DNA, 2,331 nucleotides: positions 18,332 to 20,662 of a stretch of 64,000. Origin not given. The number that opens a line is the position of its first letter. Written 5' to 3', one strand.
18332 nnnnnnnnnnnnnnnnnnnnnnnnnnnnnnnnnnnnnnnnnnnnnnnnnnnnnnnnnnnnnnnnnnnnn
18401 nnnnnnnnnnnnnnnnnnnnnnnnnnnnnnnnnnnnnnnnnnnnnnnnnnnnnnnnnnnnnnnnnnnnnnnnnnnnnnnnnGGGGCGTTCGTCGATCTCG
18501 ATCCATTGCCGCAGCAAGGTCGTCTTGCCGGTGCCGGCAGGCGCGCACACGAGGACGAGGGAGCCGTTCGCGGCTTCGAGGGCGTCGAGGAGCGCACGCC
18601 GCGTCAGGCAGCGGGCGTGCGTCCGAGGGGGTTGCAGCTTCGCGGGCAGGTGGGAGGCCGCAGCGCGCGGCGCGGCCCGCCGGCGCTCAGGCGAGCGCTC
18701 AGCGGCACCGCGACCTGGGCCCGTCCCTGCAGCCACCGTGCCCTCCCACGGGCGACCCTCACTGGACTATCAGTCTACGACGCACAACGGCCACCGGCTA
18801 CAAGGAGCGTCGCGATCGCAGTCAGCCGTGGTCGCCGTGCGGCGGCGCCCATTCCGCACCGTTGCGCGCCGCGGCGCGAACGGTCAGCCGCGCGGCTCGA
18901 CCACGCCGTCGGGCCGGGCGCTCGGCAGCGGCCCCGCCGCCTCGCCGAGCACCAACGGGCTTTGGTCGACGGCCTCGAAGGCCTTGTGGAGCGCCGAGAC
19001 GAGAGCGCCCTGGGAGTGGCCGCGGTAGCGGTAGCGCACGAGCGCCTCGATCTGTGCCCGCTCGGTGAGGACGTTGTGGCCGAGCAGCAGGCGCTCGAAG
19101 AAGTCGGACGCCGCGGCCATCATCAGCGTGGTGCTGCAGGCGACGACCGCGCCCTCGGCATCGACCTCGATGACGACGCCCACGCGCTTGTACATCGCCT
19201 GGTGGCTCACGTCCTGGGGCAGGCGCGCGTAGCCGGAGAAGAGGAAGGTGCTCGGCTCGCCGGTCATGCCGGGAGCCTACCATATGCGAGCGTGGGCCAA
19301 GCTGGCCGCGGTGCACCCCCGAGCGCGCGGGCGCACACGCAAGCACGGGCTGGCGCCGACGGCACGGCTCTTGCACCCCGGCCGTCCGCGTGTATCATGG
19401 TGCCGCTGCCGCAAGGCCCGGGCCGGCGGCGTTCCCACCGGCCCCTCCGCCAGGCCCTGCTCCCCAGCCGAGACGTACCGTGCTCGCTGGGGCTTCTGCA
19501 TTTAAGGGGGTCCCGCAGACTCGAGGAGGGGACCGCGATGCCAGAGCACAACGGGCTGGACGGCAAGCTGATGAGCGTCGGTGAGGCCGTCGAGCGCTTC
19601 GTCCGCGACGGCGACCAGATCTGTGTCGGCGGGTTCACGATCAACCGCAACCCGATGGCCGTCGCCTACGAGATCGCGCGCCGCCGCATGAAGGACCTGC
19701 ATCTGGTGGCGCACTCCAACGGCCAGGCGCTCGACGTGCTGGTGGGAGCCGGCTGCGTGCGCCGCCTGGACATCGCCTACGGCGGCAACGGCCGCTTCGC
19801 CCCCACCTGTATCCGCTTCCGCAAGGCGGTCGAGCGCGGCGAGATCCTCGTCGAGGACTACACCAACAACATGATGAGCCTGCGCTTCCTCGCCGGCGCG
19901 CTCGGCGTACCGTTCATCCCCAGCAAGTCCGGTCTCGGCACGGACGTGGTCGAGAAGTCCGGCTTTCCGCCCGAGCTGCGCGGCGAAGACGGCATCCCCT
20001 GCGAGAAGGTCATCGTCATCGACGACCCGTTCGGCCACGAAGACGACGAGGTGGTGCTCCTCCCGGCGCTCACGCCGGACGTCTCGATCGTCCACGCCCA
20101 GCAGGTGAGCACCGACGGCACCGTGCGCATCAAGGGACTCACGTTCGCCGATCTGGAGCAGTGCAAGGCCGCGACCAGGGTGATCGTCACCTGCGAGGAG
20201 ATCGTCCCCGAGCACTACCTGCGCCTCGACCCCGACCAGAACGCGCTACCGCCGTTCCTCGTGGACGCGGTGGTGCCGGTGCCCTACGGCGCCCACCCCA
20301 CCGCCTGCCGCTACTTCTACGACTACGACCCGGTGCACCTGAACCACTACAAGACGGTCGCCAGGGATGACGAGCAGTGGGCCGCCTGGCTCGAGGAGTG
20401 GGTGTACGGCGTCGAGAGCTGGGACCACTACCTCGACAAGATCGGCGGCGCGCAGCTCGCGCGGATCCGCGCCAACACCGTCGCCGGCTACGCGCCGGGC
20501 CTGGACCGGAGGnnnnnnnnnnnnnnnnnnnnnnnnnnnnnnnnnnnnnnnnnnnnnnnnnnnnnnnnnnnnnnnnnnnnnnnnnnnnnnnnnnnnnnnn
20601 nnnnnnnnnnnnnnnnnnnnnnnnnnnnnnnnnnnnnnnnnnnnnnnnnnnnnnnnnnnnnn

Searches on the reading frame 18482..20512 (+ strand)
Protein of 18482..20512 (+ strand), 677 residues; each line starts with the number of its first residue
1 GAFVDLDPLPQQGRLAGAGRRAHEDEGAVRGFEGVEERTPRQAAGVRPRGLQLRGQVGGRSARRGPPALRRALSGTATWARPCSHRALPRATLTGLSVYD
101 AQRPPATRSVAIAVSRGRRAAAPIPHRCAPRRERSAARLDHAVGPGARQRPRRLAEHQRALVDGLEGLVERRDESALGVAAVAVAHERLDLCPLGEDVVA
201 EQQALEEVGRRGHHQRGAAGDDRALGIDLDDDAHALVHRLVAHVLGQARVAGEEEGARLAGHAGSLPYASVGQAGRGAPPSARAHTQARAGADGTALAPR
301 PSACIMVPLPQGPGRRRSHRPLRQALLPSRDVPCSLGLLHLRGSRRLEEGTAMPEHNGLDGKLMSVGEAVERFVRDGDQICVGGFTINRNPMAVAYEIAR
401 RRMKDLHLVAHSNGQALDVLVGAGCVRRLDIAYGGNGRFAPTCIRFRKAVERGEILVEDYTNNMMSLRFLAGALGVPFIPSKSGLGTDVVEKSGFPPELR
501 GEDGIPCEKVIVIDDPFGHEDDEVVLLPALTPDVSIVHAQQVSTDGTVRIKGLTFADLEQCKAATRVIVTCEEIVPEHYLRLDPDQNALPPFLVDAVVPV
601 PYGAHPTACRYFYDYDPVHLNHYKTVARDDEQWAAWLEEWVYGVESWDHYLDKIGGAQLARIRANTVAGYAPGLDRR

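Call 62: search_protein_families(library=pfam, proteins=[window:18482-20512:+], max_evalue=0.00001)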
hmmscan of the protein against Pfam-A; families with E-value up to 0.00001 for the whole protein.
window:18482-20512:+ (677 aa): 1 family
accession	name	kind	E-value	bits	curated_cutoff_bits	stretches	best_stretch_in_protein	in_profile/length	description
PF01144.29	CoA_trans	-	1.9e-27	96.5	23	1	364-598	2-215/217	Coenzyme A transferase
